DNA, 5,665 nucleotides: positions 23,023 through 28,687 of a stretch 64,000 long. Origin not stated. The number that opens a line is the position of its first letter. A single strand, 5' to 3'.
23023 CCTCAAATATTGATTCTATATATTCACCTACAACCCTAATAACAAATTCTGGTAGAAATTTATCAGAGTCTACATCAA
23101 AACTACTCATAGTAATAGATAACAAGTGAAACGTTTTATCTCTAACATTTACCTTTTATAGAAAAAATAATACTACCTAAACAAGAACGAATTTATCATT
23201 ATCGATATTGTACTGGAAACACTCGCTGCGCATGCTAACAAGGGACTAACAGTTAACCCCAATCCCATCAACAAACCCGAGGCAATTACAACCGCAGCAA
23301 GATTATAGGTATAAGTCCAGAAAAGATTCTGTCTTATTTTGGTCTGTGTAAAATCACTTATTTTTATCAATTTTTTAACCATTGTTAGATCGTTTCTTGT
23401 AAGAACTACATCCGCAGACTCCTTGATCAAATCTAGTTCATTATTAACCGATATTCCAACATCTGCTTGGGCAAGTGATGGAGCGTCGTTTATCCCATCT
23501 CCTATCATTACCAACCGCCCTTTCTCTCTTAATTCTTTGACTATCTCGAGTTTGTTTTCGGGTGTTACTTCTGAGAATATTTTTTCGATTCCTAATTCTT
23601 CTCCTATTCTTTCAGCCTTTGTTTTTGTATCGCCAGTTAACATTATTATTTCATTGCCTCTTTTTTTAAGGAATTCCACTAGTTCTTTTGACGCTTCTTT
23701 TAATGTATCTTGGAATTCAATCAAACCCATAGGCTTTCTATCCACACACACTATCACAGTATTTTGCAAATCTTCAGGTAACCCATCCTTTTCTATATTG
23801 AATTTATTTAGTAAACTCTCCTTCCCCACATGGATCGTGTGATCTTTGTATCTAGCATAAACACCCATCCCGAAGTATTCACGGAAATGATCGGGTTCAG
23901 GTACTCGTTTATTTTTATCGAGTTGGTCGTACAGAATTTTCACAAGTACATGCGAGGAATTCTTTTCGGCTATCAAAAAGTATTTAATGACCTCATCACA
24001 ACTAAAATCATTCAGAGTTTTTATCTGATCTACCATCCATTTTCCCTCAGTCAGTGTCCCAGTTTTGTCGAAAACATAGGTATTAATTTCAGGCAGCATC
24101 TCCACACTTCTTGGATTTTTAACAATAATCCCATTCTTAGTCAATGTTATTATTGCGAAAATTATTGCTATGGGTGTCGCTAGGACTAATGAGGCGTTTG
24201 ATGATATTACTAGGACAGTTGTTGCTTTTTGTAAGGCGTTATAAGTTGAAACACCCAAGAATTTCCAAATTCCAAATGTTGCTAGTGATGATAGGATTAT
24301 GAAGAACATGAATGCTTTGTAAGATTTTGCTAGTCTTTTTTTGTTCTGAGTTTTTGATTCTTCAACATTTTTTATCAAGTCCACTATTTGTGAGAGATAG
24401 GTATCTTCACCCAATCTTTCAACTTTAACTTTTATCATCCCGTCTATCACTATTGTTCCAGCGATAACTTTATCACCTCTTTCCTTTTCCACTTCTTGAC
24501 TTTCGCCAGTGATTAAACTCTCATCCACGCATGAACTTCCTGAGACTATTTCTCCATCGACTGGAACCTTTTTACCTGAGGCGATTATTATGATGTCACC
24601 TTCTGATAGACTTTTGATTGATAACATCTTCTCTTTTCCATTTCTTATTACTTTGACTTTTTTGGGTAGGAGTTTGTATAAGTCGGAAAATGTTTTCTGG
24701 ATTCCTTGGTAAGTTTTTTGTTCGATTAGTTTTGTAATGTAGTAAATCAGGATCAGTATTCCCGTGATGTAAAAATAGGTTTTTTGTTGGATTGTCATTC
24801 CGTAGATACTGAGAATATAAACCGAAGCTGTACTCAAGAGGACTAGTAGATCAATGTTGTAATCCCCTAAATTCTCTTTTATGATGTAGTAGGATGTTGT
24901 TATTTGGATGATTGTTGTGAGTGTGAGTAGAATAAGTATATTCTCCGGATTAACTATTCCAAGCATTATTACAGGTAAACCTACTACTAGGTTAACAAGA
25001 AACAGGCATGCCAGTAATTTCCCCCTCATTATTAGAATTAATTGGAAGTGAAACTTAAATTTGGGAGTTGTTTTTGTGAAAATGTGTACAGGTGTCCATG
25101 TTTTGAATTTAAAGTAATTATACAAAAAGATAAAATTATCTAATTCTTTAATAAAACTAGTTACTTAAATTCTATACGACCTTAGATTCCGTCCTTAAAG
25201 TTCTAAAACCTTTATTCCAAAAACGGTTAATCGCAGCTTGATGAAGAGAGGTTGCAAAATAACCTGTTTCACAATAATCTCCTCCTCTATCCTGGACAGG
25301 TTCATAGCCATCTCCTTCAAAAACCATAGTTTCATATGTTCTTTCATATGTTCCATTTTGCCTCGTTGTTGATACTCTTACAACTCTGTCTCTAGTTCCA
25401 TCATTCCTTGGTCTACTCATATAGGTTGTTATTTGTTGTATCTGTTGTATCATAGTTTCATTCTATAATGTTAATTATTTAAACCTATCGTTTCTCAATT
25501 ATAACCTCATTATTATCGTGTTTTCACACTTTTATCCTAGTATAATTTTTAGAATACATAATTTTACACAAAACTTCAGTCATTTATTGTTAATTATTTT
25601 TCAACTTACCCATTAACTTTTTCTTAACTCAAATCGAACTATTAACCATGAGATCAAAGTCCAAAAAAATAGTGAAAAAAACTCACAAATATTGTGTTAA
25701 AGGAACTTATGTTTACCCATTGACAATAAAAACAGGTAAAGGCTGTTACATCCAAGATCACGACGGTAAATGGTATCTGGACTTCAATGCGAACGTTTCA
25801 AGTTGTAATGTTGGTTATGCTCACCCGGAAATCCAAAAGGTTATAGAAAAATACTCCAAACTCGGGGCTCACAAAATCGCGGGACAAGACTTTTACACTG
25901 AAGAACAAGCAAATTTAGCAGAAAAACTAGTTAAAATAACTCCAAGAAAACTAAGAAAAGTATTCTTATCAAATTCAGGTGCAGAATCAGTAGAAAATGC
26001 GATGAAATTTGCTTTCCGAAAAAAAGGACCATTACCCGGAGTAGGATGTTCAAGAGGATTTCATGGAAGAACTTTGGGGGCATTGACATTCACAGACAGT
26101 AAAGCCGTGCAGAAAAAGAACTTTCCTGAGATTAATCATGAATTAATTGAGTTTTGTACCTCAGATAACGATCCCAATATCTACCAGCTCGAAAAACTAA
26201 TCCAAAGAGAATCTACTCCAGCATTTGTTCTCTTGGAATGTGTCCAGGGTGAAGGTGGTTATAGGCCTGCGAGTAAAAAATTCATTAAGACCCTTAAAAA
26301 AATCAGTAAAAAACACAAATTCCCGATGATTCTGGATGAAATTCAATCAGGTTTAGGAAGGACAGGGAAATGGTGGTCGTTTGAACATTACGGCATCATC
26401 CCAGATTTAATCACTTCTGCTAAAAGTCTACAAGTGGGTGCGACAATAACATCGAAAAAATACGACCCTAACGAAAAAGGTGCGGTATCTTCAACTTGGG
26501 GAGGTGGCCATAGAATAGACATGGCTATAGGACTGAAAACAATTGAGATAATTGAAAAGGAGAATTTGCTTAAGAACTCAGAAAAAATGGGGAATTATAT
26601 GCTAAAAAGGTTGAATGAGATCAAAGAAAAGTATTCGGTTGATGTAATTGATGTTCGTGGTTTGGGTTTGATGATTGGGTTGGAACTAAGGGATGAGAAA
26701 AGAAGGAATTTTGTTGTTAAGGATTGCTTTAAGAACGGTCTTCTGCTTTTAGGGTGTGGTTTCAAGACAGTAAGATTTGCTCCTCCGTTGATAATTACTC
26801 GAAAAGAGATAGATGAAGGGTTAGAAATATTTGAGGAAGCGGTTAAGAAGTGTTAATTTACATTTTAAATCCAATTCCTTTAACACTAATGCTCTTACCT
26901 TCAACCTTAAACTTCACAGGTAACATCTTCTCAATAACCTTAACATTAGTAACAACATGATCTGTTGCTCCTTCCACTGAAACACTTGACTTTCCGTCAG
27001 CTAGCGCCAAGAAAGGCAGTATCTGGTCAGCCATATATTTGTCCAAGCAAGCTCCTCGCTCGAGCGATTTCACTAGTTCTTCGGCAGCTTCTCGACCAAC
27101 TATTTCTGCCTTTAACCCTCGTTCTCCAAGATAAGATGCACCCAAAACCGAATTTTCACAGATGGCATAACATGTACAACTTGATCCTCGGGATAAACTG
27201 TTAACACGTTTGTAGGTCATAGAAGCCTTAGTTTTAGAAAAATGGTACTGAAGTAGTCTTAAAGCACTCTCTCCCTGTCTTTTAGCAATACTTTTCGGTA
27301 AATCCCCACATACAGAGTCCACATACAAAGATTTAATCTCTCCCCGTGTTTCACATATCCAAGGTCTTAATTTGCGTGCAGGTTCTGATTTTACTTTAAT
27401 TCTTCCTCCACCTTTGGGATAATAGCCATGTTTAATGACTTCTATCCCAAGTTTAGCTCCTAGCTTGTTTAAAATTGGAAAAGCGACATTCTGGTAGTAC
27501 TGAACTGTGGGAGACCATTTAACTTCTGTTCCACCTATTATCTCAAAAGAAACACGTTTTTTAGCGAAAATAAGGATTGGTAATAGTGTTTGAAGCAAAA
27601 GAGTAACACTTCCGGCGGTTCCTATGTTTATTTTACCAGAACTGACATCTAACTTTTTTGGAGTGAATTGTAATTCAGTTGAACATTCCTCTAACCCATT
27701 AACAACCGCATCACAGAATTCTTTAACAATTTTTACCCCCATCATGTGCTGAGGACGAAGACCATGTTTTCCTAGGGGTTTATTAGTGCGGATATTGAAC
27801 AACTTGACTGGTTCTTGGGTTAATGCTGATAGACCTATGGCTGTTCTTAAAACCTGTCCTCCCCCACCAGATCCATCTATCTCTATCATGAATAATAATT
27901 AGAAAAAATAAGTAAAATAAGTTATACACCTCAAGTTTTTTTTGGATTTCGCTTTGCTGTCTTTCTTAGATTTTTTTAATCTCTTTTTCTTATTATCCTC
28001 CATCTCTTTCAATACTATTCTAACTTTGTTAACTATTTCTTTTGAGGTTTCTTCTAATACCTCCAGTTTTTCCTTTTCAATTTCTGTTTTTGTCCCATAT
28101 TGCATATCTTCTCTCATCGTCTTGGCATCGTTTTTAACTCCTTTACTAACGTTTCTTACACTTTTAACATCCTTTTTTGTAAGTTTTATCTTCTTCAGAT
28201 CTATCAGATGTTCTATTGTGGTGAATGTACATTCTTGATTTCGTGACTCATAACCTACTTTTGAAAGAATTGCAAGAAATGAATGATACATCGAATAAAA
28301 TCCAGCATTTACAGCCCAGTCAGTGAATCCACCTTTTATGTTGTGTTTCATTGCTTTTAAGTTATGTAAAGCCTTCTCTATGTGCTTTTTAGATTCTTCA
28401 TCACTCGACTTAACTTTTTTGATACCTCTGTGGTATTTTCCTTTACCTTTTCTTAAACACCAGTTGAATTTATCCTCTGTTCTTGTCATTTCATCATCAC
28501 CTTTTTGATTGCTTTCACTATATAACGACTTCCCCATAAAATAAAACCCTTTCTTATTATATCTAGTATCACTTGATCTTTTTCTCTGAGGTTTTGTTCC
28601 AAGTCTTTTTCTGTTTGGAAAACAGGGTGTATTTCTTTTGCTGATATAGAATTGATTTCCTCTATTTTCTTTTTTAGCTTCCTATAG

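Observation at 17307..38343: Repeated architecture tRNA(X) -> amino-acid racemase -> X-tRNA synthetase (His and Tyr loci)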

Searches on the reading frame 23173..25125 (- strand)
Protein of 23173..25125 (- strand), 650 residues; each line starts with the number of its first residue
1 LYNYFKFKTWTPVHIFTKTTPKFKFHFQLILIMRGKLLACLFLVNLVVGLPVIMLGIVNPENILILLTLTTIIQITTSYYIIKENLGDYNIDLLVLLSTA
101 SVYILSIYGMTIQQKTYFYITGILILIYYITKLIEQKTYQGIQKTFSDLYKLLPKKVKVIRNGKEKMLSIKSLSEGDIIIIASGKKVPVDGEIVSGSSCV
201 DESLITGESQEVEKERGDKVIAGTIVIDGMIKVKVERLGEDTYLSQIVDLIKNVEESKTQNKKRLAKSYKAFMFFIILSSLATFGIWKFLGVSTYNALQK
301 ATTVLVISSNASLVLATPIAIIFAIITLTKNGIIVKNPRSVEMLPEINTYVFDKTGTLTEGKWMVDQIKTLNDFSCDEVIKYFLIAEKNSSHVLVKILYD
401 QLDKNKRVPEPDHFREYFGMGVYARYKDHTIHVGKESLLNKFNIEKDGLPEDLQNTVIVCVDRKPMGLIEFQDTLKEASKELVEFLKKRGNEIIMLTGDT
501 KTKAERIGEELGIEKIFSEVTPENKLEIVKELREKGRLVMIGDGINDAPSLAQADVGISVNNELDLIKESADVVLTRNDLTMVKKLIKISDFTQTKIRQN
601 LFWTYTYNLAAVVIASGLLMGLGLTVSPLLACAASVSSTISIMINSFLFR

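Call 67: search_protein_families(library=pfam, proteins=[window:23173-25125:-], max_evalue=0.001)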
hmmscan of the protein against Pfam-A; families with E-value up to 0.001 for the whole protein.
window:23173-25125:- (650 aa): 3 families
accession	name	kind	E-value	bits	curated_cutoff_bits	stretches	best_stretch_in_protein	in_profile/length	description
PF00122.25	E1-E2_ATPase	-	3.2e-48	164.1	28.1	1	151-330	1-180/181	E1-E2 ATPase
PF00702.32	Hydrolase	-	9.5e-28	98.3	26.4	1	347-555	1-191/191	haloacid dehalogenase-like hydrolase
PF08282.18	Hydrolase_3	-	2.7e-05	24.5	20.9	0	536-579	204-247/255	haloacid dehalogenase-like hydrolase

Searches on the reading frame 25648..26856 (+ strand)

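Call 67: search_protein_families(library=pfam, proteins=[window:25648-26856:+], max_evalue=0.001)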
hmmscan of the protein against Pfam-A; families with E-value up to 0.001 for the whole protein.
window:25648-26856:+ (402 aa): 1 family
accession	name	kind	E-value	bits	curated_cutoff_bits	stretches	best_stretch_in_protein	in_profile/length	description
PF00202.27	Aminotran_3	-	4.9e-92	309.1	30.5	1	23-399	9-403/403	Aminotransferase class-III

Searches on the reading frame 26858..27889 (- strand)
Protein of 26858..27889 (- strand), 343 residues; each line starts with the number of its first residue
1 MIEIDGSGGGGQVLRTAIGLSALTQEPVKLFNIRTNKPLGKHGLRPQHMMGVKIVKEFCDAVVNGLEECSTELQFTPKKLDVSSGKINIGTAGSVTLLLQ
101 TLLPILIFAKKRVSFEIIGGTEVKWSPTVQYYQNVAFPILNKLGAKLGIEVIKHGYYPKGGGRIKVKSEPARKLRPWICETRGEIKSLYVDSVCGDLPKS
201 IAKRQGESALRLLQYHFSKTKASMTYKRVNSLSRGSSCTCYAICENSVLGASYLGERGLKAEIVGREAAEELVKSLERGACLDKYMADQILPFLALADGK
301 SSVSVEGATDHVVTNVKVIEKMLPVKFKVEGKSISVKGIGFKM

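Call 67: search_protein_families(library=pfam, proteins=[window:26858-27889:-], max_evalue=0.001)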
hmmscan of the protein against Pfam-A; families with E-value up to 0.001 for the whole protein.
window:26858-27889:- (343 aa): 2 families
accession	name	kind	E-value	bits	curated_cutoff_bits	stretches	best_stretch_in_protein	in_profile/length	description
PF01137.26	RTC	-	2.8e-72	242.9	27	1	9-329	4-221/221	RNA 3'-terminal phosphate cyclase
PF05189.18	RTC_insert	-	3.8e-15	56.6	23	1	181-276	2-101/102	RNA 3'-terminal phosphate cyclase (RTC), insert domain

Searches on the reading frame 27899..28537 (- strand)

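Call 67: search_protein_families(library=pfam, proteins=[window:27899-28537:-], max_evalue=0.001)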
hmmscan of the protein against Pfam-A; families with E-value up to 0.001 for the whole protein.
window:27899-28537:- (212 aa): 1 family
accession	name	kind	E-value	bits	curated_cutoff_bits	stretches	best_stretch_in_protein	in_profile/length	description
PF05168.19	HEPN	-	8.6e-08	32.8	22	1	50-174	2-116/117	HEPN domain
